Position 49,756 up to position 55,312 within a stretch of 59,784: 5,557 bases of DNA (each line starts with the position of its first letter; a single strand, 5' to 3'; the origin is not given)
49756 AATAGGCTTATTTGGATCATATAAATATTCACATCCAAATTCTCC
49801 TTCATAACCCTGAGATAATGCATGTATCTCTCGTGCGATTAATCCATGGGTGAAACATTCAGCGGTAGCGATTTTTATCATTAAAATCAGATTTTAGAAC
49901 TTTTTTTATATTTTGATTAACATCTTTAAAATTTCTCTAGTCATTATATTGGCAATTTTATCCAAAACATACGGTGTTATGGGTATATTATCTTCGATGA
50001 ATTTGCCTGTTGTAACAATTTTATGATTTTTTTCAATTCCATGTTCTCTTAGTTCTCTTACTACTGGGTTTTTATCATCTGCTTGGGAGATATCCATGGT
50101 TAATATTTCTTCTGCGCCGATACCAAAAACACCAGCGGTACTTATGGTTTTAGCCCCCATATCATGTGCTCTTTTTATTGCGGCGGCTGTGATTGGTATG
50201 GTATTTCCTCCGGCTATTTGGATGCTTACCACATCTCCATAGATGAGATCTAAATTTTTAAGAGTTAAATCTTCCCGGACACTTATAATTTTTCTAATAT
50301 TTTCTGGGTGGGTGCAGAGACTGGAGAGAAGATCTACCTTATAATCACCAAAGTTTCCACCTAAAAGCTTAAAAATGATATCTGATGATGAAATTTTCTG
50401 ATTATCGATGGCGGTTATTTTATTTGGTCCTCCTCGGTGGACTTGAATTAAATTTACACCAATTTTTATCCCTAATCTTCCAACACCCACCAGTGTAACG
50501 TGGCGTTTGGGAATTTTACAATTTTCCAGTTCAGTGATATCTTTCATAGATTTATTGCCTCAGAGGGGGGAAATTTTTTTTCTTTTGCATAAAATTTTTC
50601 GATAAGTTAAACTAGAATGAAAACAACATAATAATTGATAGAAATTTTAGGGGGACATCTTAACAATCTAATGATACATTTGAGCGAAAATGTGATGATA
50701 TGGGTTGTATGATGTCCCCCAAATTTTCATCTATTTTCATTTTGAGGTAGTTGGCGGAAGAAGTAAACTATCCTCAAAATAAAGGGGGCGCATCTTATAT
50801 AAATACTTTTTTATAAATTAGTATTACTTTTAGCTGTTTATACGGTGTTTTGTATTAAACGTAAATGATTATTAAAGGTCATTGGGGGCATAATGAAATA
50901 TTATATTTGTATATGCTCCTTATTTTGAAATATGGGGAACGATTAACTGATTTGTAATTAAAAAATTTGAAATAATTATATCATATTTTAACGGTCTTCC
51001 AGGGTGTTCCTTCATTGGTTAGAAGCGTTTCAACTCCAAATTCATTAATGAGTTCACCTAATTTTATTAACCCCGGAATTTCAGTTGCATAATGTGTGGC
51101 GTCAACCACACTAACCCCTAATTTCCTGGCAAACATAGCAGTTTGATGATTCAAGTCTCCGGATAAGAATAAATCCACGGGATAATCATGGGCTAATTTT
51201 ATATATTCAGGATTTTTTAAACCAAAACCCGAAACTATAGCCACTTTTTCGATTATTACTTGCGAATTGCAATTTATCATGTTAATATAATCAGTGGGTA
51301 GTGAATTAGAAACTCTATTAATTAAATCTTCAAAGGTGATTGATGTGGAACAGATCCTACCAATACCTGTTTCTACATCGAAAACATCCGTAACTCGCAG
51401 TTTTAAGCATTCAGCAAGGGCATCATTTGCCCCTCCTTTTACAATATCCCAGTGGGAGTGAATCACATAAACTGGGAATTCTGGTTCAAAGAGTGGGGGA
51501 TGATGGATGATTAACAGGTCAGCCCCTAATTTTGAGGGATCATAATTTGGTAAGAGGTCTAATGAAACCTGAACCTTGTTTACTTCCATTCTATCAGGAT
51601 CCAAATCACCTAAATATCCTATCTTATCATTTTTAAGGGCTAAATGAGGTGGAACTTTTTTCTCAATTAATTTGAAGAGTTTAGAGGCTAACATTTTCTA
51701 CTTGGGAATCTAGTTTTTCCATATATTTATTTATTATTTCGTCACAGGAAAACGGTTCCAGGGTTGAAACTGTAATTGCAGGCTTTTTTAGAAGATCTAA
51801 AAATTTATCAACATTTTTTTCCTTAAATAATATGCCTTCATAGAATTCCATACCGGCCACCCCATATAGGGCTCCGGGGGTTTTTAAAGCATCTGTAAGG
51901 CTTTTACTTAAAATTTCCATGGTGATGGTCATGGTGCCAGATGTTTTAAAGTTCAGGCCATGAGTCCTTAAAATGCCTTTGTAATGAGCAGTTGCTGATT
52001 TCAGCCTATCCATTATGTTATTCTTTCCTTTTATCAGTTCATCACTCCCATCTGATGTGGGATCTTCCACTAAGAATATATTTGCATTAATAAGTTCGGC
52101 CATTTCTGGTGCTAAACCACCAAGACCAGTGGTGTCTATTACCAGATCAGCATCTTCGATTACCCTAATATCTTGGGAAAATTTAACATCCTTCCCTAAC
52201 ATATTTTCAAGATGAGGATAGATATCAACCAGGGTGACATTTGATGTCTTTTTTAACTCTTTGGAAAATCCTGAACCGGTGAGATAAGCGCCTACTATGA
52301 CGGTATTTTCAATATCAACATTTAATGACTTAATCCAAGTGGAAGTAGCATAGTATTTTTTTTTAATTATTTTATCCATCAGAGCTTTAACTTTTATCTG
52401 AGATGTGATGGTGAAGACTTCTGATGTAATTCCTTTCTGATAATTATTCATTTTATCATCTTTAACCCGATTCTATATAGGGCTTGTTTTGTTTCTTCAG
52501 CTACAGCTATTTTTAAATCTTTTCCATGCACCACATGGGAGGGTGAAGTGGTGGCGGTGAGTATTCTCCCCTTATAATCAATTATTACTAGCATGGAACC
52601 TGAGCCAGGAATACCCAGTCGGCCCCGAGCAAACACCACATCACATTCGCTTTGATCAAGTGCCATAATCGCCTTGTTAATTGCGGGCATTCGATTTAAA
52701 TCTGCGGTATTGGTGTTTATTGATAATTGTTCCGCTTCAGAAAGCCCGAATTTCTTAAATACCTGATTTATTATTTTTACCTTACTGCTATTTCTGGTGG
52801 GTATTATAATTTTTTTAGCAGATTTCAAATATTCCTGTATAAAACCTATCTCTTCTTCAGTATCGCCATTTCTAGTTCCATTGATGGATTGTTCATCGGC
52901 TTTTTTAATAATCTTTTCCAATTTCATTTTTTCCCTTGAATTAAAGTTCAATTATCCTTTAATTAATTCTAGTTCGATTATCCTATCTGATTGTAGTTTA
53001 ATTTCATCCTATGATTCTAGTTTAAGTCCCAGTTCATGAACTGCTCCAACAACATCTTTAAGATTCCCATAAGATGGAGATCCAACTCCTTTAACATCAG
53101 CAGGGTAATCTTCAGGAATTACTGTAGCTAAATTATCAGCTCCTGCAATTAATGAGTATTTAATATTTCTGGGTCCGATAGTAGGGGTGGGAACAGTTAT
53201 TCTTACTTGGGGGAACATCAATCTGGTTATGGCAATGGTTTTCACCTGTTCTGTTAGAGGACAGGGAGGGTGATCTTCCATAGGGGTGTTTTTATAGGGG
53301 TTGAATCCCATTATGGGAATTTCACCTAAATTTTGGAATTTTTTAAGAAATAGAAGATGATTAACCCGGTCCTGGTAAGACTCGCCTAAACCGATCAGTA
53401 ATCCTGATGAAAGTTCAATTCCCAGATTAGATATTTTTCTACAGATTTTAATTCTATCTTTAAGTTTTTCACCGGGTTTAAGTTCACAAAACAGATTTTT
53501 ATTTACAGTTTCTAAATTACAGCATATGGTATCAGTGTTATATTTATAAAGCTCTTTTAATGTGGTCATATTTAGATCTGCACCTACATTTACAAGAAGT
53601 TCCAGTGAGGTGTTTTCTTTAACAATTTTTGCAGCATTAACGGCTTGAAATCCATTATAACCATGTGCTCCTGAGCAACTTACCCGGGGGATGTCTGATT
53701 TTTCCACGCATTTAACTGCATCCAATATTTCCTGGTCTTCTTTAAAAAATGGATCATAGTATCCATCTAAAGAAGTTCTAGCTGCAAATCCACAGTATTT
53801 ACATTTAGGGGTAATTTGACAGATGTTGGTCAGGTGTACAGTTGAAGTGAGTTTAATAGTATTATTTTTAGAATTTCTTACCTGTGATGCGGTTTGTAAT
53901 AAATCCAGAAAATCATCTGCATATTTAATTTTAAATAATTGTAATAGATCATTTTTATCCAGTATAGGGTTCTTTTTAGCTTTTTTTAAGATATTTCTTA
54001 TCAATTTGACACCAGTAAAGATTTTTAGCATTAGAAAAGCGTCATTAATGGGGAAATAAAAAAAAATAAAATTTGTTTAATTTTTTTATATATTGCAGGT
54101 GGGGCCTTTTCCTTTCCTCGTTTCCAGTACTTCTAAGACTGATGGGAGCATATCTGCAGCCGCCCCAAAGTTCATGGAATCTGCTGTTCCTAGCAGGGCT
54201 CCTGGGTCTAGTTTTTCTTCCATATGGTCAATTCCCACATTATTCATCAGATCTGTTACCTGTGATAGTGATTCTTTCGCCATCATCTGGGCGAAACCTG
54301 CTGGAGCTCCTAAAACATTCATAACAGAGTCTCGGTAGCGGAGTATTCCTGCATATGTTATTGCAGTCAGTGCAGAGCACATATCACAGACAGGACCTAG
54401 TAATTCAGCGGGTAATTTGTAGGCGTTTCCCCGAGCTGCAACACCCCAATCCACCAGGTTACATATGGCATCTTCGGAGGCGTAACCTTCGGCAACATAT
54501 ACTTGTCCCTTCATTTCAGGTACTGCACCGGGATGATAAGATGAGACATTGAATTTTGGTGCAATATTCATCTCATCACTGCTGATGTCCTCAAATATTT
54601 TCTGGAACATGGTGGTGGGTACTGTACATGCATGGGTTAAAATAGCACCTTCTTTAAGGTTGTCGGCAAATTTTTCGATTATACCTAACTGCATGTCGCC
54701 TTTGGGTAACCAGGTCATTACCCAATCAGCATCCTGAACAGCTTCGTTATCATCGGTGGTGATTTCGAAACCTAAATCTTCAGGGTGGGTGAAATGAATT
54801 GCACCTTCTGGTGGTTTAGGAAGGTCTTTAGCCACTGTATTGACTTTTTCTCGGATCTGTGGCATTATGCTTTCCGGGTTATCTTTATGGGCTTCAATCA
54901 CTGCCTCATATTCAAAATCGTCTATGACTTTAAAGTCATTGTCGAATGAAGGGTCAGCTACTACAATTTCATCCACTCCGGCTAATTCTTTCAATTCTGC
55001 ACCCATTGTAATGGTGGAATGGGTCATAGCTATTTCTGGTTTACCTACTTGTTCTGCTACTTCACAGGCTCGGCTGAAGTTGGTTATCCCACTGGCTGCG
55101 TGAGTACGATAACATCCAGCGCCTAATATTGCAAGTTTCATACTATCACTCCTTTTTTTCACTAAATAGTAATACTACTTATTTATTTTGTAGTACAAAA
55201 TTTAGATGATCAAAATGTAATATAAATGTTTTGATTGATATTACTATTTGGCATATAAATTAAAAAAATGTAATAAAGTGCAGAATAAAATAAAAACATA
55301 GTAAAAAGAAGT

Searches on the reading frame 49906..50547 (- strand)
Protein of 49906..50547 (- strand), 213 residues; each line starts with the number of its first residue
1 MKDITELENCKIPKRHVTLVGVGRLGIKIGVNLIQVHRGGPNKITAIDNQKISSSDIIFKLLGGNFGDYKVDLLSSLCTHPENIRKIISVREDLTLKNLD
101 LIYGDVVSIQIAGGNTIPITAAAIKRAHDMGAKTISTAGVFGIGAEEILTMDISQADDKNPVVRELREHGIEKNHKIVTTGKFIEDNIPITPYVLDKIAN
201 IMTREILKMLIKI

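Call 15: search_protein_families(library=ncbifam, proteins=[window:49906-50547:-])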
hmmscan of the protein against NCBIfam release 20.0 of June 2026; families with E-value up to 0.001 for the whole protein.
window:49906-50547:- (213 aa): 0 families

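Call 16: search_protein_families(library=pfam, proteins=[window:49906-50547:-])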
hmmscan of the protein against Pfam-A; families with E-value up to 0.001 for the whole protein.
window:49906-50547:- (213 aa): 0 families

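Call 59: search_protein_families(library=pfam, proteins=[window:49906-50547:-], max_evalue=5)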
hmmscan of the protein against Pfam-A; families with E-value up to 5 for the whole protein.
window:49906-50547:- (213 aa): 2 families
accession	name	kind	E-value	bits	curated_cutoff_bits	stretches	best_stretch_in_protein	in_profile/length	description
PF00899.27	ThiF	-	0.0016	18.1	28.1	1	4-140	10-144/238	ThiF family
PF04227.17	Indigoidine_A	-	0.17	11.6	25.2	1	105-155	86-133/291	Indigoidine synthase A like protein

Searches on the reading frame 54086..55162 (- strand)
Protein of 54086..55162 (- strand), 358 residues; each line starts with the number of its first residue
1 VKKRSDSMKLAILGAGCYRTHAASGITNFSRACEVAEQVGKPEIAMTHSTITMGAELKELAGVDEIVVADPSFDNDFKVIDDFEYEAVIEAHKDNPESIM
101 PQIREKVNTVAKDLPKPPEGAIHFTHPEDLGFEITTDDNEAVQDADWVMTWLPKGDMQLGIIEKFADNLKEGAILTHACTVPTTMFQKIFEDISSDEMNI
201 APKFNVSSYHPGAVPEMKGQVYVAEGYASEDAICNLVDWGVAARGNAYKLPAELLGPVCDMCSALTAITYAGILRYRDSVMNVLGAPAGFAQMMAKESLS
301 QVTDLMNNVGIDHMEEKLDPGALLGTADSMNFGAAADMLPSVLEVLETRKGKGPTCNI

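Call 15: search_protein_families(library=ncbifam, proteins=[window:54086-55162:-])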
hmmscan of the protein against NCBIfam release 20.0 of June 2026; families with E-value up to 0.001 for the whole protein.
window:54086-55162:- (358 aa): 4 families
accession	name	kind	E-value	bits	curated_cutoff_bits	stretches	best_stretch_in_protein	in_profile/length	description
TIGR01723.1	hmd_TIGR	equivalog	1.4e-180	599.7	341.45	1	8-350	1-339/340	5,10-methenyltetrahydromethanopterin hydrogenase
NF009208.0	PRK12557.1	subfamily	1.7e-30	106.1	258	1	127-349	64-291/342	H(2)-dependent methylenetetrahydromethanopterin dehydrogenase-related protein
TIGR01724.1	hmd_rel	subfamily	4.2e-23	81.9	167.2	1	127-347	64-289/341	H2-forming N(5),N(10)-methenyltetrahydromethanopterin dehydrogenase-related protein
NF005694.0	PRK07502.1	equivalog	0.00031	20.1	409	1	129-202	51-122/310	prephenate/arogenate dehydrogenase family protein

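Call 16: search_protein_families(library=pfam, proteins=[window:54086-55162:-])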
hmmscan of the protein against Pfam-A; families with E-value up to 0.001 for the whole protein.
window:54086-55162:- (358 aa): 3 families
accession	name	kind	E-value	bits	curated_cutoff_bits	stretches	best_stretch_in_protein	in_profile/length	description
PF22616.2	HMD_N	-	2.8e-124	413.6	27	1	8-248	1-239/239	HMD N-terminal domain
PF03201.21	HMD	-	1.8e-37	128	23.1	1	252-347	1-96/97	H2-forming N5,N10-methylene-tetrahydromethanopterin dehydrogenase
PF07991.19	KARI_N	-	0.00096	19.2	20.6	0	128-203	45-118/165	Acetohydroxy acid isomeroreductase, NADPH-binding domain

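Call 24: find_related_loci(query=window:54086-55141:-, collection=genome_contigs, flank=10000)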
Query window:54086-55141:- (351 aa) in genome_contigs; peptide patterns used: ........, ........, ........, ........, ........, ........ (x = any residue, [..] = any of these).
117 stretches matched a pattern; 81 encode a relative of the query (tblastn E <= 1e-3); the best 80 are kept; 80 distinct loci.
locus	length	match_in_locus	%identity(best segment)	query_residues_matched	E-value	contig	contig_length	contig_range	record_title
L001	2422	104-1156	95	1-351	0e+0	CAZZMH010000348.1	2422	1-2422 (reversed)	MAG TPA_asm: uncultured Methanobacterium sp. isolate binchicken_co190_35 genome assembly, contig: NODE_66688_length_2422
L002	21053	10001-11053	93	1-351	0e+0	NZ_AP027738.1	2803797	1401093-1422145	Methanobacterium ferruginis strain NBRC 105197 chromosome, complete genome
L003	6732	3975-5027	93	1-351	0e+0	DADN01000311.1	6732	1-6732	MAG TPA_asm: Methanobacterium sp. UBA8 UBA8_contig_5862, whole genome shotgun sequence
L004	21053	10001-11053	92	1-351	0e+0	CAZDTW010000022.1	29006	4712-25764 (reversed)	MAG TPA_asm: uncultured Methanobacterium sp. isolate binchicken_co22_99 genome assembly, contig: NODE_1709_length_29006_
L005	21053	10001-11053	90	1-351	0e+0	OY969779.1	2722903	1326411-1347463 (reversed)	MAG: uncultured Methanobacteriaceae archaeon isolate MFD04716.bin.c.1 genome assembly, chromosome: 1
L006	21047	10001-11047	92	1-349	0e+0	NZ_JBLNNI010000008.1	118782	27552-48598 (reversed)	Methanobacterium sp. MZD130B scaffold8, whole genome shotgun sequence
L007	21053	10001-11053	90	1-351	0e+0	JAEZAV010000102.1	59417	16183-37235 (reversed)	MAG: Methanobacteriota archaeon isolate OH_CBrB_167 k127_1689945, whole genome shotgun sequence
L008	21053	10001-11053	92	1-351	0e+0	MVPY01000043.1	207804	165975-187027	MAG: Methanobacterium sp. PtaB.Bin024 A4E25_contig000043, whole genome shotgun sequence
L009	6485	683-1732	89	2-351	0e+0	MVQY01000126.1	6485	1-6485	MAG: Methanobacterium sp. PtaU1.Bin097 A4E26_contig000126, whole genome shotgun sequence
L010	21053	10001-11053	86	1-351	0e+0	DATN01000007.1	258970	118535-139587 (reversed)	MAG TPA_asm: Methanobacteriaceae archaeon UBA587 UBA587_contig_129, whole genome shotgun sequence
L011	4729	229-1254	85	1-342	0e+0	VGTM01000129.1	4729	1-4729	MAG: Methanobacteriota archaeon isolate K_DeepCast_300m_m2_256 K_DeepCast_300m_m2_256_Ga0194111_10034232, whole genome s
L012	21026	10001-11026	79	1-342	0e+0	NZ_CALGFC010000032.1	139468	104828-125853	MAG: uncultured Methanobrevibacter sp. isolate SRR3330209_bin.54_CONCOCT_v1.1_MAG ERZ724086.48, whole genome shotgun seq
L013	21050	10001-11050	80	1-347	0e+0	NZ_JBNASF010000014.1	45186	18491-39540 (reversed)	MAG: Methanothermobacter sp. isolate Kamch4336-1-MF-09 bin8_IDBA_re-assembly_contigs.fa-14, whole genome shotgun sequenc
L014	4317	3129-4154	77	1-342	0e+0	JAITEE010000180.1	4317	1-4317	MAG: Candidatus Methanovirga aequatorialis isolate Nm470_bin38 k119_1733346, whole genome shotgun sequence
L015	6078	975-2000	77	1-342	0e+0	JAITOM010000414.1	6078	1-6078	MAG: Methanobrevibacter sp. isolate Po218_bin58 k119_2417912, whole genome shotgun sequence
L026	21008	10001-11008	68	1-342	1e-158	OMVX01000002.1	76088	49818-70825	uncultured Methanobrevibacter sp. isolate RUG012 genome assembly, contig: scaffold_86, whole genome shotgun sequence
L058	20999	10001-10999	66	1-339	2e-151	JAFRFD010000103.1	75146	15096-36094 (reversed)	MAG: Methanobrevibacter sp. isolate RGIG2413 Goat_Ileum-6__c129374, whole genome shotgun sequence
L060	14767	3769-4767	69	1-339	9e-150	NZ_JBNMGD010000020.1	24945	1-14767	MAG: Methanobrevibacter sp. isolate CM_ArcMet834.157 k141_37703_length_24945_cov_18.0000, whole genome shotgun sequence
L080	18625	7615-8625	67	1-343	1e-155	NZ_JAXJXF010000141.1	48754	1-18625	MAG: Methanobrevibacter sp. isolate DOME_MAG_5775 5775_C0401_k141_134870, whole genome shotgun sequence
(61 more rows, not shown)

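Call 72: search_protein_families(library=pfam, proteins=[L060:1935-3476:-, L080:3917-4354:-, L006:20094-20732:-, L058:2765-3607:+, L026:1016-2665:+, L004:3276-6302:+], max_evalue=0.01)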
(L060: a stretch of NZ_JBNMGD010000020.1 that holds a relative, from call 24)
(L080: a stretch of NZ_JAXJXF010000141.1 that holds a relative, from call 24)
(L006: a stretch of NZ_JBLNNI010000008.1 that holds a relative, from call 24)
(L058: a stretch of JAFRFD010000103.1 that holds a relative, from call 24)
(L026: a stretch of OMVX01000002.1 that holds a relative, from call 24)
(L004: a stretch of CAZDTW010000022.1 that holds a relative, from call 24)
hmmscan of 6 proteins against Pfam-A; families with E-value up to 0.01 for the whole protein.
L060:1935-3476:- (513 aa): 1 family
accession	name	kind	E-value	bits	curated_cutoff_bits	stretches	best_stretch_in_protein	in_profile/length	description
PF10113.14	Fibrillarin_2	-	2.2e-244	812.1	25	1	16-510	1-499/501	FeGP cofactor biosynthesis protein, fibrillarin family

L080:3917-4354:- (145 aa): 0 families

L006:20094-20732:- (212 aa): 7 families
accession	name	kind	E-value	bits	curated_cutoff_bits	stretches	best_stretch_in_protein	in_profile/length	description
PF00583.31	Acetyltransf_1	-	1.3e-16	61.3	20.7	1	53-171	9-111/116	Acetyltransferase (GNAT) family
PF13508.13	Acetyltransf_7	-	3.5e-09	37.3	27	1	81-177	3-83/84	Acetyltransferase (GNAT) domain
PF13673.13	Acetyltransf_10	-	2.4e-08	34.4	23.6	1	63-194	15-127/128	Acetyltransferase (GNAT) domain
PF13420.13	Acetyltransf_4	-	2.5e-06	28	24.3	1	77-187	45-145/155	Acetyltransferase (GNAT) domain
PF13880.12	Acetyltransf_13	-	0.00057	20.1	22.8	1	119-146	4-31/69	ESCO1/2 acetyl-transferase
PF14542.12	Acetyltransf_CG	-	0.00072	20.1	30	1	114-153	17-58/80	GCN5-related N-acetyl-transferase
PF13302.13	Acetyltransf_3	-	0.0045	18.1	25.4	1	68-167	41-128/138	Acetyltransferase (GNAT) domain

L058:2765-3607:+ (280 aa): 3 families
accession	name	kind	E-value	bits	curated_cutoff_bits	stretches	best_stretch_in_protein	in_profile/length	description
PF03059.22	NAS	-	5e-21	75.7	27.1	1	68-278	52-271/276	Nicotianamine synthase protein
PF01135.25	PCMT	-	0.0063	16.7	20.3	1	142-211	79-150/210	Protein-L-isoaspartate(D-aspartate) O-methyltransferase (PCMT)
PF08123.19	DOT1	-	0.0083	16.1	23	0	130-181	36-87/205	Histone methylation protein DOT1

L026:1016-2665:+ (549 aa): 1 family
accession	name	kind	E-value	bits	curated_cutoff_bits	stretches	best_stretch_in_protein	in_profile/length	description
PF00496.27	SBP_bac_5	-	1.7e-70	238.4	32.4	1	81-416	2-336/368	Bacterial extracellular solute-binding proteins, family 5 Middle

L004:3276-6302:+ (1008 aa): 1 family
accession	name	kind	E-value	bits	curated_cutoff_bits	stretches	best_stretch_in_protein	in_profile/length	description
PF02663.19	FmdE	-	2.8e-18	66.7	22.9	2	722-821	1-85/133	FmdE, Molybdenum formylmethanofuran dehydrogenase operon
